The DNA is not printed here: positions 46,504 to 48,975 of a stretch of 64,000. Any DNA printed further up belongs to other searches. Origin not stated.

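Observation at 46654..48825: Single ORF fusing a low-molecular-weight tyrosine phosphatase, RpiB and full-length serine hydroxymethyltransferase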

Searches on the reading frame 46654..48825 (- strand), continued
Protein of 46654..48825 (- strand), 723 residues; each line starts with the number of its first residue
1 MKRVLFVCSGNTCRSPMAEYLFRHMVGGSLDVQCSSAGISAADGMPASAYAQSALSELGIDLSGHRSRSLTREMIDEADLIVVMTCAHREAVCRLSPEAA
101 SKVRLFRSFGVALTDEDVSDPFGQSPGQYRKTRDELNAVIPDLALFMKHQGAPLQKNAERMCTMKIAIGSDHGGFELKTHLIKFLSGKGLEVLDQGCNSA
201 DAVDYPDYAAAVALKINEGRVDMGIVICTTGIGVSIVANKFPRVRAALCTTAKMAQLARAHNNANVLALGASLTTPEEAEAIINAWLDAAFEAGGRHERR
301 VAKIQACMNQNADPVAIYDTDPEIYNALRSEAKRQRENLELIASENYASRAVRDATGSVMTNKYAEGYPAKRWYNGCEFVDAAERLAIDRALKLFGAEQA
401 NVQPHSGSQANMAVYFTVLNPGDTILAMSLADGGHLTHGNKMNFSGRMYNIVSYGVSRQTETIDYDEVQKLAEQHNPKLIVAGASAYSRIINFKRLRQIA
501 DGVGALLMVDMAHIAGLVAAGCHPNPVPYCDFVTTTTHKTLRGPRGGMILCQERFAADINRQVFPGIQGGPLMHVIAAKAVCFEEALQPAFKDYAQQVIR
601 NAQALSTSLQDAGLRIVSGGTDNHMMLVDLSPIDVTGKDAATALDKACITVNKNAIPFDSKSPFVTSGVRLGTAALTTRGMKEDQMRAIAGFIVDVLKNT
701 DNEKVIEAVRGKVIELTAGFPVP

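Call 8: find_encoding_contigs(protein=P0054, flank=4000, max_places=3)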
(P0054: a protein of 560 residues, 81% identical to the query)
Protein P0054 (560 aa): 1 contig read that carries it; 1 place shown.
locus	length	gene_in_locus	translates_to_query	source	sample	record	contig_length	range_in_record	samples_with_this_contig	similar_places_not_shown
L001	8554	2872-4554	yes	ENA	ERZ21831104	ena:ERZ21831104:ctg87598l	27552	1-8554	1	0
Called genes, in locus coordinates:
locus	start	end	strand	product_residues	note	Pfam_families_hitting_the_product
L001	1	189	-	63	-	?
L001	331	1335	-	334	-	PF03480:DctP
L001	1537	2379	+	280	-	PF02591:Zn_ribbon_9, PF00359:PTS_EIIA_2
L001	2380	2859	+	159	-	PF01451:LMWPc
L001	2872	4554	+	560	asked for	PF02502:LacAB_rpiB, PF00464:SHMT, PF00155:Aminotran_1_2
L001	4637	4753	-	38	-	-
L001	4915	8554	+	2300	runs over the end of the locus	PF00144:Beta-lactamase, PF03572:Peptidase_S41, PF00144:Beta-lactamase, PF00561:Abhydrolase_1, PF08386:Abhydrolase_4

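Call 9: find_encoding_contigs(protein=P0058, flank=4000, max_places=3)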
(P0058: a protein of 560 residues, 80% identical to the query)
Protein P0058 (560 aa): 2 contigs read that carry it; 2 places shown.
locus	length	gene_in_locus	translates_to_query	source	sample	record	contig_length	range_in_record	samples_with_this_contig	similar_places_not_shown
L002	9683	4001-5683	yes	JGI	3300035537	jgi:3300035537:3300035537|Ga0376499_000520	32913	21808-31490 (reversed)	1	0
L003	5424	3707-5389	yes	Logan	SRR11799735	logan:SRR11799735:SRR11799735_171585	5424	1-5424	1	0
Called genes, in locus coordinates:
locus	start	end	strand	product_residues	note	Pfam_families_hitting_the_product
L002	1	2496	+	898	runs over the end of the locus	PF23166:Ig_N_CWD1, PF02922:CBM_48, PF16561:AMPK1_CBM (weak), PF00128:Alpha-amylase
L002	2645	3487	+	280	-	PF02591:Zn_ribbon_9, PF00359:PTS_EIIA_2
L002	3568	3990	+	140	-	PF01451:LMWPc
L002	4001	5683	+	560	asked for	PF02502:LacAB_rpiB, PF00464:SHMT, PF00155:Aminotran_1_2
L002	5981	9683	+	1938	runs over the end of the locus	PF00932:LTD (faint), PF17963:Big_9 (faint), PF19077:Big_13 (faint), PF19410:DUF5980 (faint), PF03160:Calx-beta, PF18981:InlK_D3 (faint), PF03372:Exo_endo_phos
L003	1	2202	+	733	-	?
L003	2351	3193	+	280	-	PF02591:Zn_ribbon_9, PF00359:PTS_EIIA_2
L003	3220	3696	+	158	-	PF01451:LMWPc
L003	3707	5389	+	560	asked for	PF02502:LacAB_rpiB, PF00464:SHMT, PF00155:Aminotran_1_2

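Call 10: find_encoding_contigs(protein=P0001, flank=4000, max_places=3)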
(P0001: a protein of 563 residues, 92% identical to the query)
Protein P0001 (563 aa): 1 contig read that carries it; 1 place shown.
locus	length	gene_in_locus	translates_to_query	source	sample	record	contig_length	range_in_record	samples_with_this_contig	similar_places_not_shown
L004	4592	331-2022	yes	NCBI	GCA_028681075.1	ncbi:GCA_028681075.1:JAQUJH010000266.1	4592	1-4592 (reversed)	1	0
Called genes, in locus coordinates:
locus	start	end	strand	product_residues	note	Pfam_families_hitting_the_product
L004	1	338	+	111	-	PF01451:LMWPc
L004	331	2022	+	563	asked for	PF02502:LacAB_rpiB, PF00464:SHMT, PF00155:Aminotran_1_2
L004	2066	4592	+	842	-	PF17757:UvrB_inter, PF02559:CarD_TRCF_RID, PF00270:DEAD, PF04851:ResIII, PF00271:Helicase_C (weak)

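Call 15: find_related_loci(query=A2, collection=genome_contigs, flank=4000)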
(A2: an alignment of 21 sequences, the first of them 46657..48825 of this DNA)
Query A2 (723 aa) in genome_contigs; peptide patterns used: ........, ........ (x = any residue, [..] = any of these).
600 stretches matched a pattern (row limit reached: there are more); 600 encode a relative of the query (tblastn E <= 1e-3); the best 80 are kept; 80 distinct loci.
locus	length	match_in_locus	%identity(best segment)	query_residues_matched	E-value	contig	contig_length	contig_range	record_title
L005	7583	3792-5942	65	1-723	0e+0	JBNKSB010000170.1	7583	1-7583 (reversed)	MAG: Pontiella sp. isolate B1B2.bin.15.orig k141_2398702, whole genome shotgun sequence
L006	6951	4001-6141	70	2-723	0e+0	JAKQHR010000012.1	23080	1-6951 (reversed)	MAG: Verrucomicrobiota bacterium isolate USDE_metabat.36 k141_130089, whole genome shotgun sequence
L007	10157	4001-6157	54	4-723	0e+0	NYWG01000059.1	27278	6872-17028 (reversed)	MAG: Verrucomicrobiales bacterium isolate CPC23 55923, whole genome shotgun sequence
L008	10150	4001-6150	66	2-723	0e+0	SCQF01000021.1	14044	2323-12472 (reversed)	MAG: Verrucomicrobia bacterium isolate DP16D_bin.41 DP16D_bin.41-26905, whole genome shotgun sequence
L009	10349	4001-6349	50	3-722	0e+0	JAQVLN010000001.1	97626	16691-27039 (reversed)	MAG: Desulfitobacteriaceae bacterium isolate STF1_110 NODE_331_length_97626_cov_4.650171_Sandtown_F1, whole genome shotg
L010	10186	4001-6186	58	1-721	0e+0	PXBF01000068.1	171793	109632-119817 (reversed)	MAG: PVC group bacterium isolate T3Sed10_236R1 T3-Sed10-C3, whole genome shotgun sequence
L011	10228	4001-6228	55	2-722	0e+0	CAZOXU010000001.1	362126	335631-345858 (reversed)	MAG TPA_asm: uncultured Planctomycetales bacterium isolate SRP278252_co2_25 genome assembly, contig: NODE_15_length_3621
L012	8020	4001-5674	56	157-723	0e+0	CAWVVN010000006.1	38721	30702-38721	MAG TPA_asm: uncultured Verrucomicrobiales bacterium isolate ERR3589580_binner23_60 genome assembly, contig: ERZ7462777.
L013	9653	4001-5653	55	164-723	0e+0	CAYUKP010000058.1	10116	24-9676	MAG TPA_asm: uncultured Verrucomicrobiales bacterium isolate SRP114822_co5_92 genome assembly, contig: NODE_2115_length_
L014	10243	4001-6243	56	3-722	0e+0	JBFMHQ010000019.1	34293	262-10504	MAG: Bacillota bacterium isolate MAG328 MAG328_19, whole genome shotgun sequence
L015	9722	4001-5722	55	160-722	0e+0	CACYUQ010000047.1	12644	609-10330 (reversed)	MAG: uncultured Selenomonadaceae bacterium isolate RUG12289 genome assembly, contig: RUG12289_asm_47, whole genome shotg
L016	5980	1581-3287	54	164-722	0e+0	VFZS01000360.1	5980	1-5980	MAG: Acidobacteria bacterium isolate K_DeepCast_250m_m1_110 K_DeepCast_250m_m1_110_Ga0194125_10029821, whole genome shot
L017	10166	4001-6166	54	1-723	0e+0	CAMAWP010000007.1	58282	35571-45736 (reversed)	MAG: Akkermansia muciniphila isolate MaH-09apr19-44 genome assembly, contig: MaH-09apr19-C1006, whole genome shotgun seq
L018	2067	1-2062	57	34-687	0e+0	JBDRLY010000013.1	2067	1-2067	MAG: Candidatus Omnitrophota bacterium isolate MEGAHIT-group-1.803 k141_123115, whole genome shotgun sequence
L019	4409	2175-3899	55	164-722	0e+0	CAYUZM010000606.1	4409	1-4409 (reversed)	MAG TPA_asm: uncultured Solibacteraceae bacterium isolate SRP302447_co4_295 genome assembly, contig: NODE_55770_length_4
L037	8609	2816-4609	64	1-722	2e-176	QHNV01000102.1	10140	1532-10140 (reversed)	MAG: Verrucomicrobia bacterium isolate AV68 14_0929_05_30cm_scaffold_6625_curated, whole genome shotgun sequence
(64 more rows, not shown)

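Call 24: search_protein_representatives(protein=window:46654-48825:-)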
Query: 723 residues. Proteins with E-value up to 0.001 (for the whole library): 53012; up to 1e-10: 25572; up to 1e-30: 3839. The best 150 are listed.
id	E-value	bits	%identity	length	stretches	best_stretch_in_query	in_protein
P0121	1.3e-233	793.9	55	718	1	17-723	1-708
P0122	5.9e-214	729.0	49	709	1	17-723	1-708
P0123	1.5e-206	704.4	58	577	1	166-723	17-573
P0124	5.0e-193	659.8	57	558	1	164-703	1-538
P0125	5.7e-193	659.6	54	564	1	164-723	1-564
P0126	7.4e-166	570.0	62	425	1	317-722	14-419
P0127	7.1e-154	530.4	48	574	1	164-706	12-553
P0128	1.4e-153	529.4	57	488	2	162-501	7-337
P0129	3.9e-147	508.1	63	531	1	317-696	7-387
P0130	1.1e-145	503.3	56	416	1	320-722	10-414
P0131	1.9e-141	489.3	56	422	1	315-721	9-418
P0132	7.3e-135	467.6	60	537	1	318-698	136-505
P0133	2.2e-134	466.0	50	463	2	321-637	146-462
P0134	5.1e-134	464.8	55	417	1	321-720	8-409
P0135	6.2e-133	461.2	60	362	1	164-505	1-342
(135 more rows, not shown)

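Call 25: find_encoding_contigs(protein=P0003, flank=3000, max_places=1)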
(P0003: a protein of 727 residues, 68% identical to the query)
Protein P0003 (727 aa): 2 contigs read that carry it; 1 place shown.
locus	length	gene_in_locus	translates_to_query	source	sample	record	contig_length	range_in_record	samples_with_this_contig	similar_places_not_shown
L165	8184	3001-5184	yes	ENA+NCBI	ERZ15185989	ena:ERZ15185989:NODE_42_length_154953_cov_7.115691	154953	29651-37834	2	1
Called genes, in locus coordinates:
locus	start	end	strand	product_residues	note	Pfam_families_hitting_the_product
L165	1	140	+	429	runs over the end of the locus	PF02844:GARS_N, PF01071:GARS_A, PF02655:ATP-grasp_3 (weak), PF02786:CPSase_L_D2 (weak), PF02222:ATP-grasp (weak), PF02843:GARS_C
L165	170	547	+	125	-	PF05635:23S_rRNA_IVP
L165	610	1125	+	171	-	PF00731:AIRC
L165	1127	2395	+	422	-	PF13180:PDZ_2 (faint), PF17820:PDZ_6, PF03572:Peptidase_S41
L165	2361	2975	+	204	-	PF01300:Sua5_yciO_yrdC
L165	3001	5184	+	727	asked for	PF01451:LMWPc, PF02502:LacAB_rpiB, PF01212:Beta_elim_lyase (faint), PF00464:SHMT, PF00155:Aminotran_1_2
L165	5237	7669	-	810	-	PF00989:PAS, PF13426:PAS_9, PF00989:PAS, PF08448:PAS_4, PF13426:PAS_9, PF08447:PAS_3, PF00512:HisKA, PF02518:HATPase_c, +3 more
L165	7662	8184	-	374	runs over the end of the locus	PF08495:FIST, PF10442:FIST_C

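Call 26: find_encoding_contigs(protein=P0011, flank=3000, max_places=1)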
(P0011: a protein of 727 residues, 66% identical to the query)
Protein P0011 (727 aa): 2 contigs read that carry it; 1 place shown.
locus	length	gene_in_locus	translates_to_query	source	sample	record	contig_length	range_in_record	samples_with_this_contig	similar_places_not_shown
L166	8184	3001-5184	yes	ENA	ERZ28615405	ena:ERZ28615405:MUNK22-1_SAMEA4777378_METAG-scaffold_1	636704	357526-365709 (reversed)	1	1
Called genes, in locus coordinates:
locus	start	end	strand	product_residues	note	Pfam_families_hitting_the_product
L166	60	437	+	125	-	PF05635:23S_rRNA_IVP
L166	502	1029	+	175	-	PF00731:AIRC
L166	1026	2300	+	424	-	PF00595:PDZ (weak), PF17820:PDZ_6 (weak), PF03572:Peptidase_S41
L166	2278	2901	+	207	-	PF01300:Sua5_yciO_yrdC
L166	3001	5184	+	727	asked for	PF01451:LMWPc, PF02502:LacAB_rpiB, PF00464:SHMT, PF00155:Aminotran_1_2, PF01212:Beta_elim_lyase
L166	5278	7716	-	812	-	PF00989:PAS, PF13426:PAS_9, PF00989:PAS, PF08448:PAS_4, PF13426:PAS_9, PF08447:PAS_3, PF00512:HisKA, PF02518:HATPase_c, +5 more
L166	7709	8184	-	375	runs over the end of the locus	PF08495:FIST, PF10442:FIST_C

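Call 27: find_encoding_contigs(protein=P0089, flank=3000, max_places=1)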
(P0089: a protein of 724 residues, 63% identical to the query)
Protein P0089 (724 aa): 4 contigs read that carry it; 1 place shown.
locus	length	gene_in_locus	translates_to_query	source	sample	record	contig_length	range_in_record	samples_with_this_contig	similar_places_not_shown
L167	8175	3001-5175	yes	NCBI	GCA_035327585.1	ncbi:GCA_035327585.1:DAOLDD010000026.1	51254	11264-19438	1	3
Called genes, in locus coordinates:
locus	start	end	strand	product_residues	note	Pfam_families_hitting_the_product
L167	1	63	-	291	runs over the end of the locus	PF13163:DUF3999 (faint)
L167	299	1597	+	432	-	PF02844:GARS_N, PF01071:GARS_A, PF02843:GARS_C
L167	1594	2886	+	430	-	PF03572:Peptidase_S41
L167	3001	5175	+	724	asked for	PF01451:LMWPc, PF02502:LacAB_rpiB, PF01212:Beta_elim_lyase (faint), PF00464:SHMT, PF00155:Aminotran_1_2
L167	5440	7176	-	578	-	PF00686:CBM_20, PF00756:Esterase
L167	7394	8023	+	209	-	PF06188:HrpE (weak)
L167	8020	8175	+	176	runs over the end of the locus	PF10962:DUF2764 (weak)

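Call 28: find_encoding_contigs(protein=P0116, flank=3000, max_places=1)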
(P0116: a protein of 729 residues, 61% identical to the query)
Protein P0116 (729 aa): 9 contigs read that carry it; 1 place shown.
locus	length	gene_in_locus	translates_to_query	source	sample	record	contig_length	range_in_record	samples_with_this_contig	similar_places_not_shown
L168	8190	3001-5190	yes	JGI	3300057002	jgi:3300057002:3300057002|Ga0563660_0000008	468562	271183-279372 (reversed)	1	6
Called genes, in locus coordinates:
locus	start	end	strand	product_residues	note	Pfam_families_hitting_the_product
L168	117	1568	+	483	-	PF02844:GARS_N, PF01071:GARS_A, PF02786:CPSase_L_D2 (weak), PF02843:GARS_C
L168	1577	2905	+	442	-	PF17820:PDZ_6 (weak), PF03572:Peptidase_S41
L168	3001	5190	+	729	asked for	PF01451:LMWPc, PF02502:LacAB_rpiB, PF00464:SHMT, PF00155:Aminotran_1_2 (weak), PF00266:Aminotran_5 (faint)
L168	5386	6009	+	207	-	-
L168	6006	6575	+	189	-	PF10962:DUF2764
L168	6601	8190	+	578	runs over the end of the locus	PF02874:ATP-synt_ab_N, PF16886:ATP-synt_ab_Xtn, PF00006:ATP-synt_ab, PF22919:ATP-synt_VA_C (weak)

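Call 29: find_encoding_contigs(protein=P0008, flank=3000, max_places=1)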
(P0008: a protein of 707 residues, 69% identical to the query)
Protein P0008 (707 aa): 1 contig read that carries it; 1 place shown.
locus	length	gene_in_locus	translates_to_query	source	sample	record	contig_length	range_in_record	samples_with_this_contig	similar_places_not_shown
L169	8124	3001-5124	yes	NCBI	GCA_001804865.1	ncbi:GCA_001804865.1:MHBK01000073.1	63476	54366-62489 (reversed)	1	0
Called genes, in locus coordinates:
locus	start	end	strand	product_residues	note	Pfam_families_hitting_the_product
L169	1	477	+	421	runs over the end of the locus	PF02844:GARS_N, PF01071:GARS_A, PF02655:ATP-grasp_3 (weak), PF02786:CPSase_L_D2 (weak), PF02843:GARS_C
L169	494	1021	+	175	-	PF00731:AIRC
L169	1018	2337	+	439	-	PF17820:PDZ_6, PF03572:Peptidase_S41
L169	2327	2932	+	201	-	PF01300:Sua5_yciO_yrdC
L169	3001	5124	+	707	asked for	PF01451:LMWPc, PF02502:LacAB_rpiB, PF00464:SHMT, PF01212:Beta_elim_lyase (weak), PF00155:Aminotran_1_2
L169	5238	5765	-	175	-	-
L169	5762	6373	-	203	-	PF07638:Sigma70_ECF, PF04542:Sigma70_r2, PF08281:Sigma70_r4_2, PF04545:Sigma70_r4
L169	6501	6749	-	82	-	PF04845:PurA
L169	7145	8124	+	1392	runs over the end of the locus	PF03065:Glyco_hydro_57 (weak), PF16760:CBM53 (weak)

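Call 30: find_encoding_contigs(protein=P0005, flank=3000, max_places=1)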
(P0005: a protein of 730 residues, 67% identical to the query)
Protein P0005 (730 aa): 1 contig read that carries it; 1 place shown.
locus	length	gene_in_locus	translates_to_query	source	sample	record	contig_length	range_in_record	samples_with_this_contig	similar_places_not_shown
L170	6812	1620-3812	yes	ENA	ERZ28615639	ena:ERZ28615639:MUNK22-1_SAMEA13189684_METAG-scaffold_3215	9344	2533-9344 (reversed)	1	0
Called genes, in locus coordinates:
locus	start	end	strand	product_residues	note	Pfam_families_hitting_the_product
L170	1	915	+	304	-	?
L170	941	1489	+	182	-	PF01300:Sua5_yciO_yrdC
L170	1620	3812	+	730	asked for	PF01451:LMWPc, PF02502:LacAB_rpiB, PF01212:Beta_elim_lyase (faint), PF00464:SHMT, PF00155:Aminotran_1_2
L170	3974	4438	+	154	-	PF00583:Acetyltransf_1 (weak), PF13302:Acetyltransf_3 (weak)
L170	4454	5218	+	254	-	PF01261:AP_endonuc_2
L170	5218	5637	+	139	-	PF01243:PNPOx_N, PF16242:Pyrid_ox_like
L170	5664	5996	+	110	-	-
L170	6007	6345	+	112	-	-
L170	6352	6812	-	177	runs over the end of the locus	-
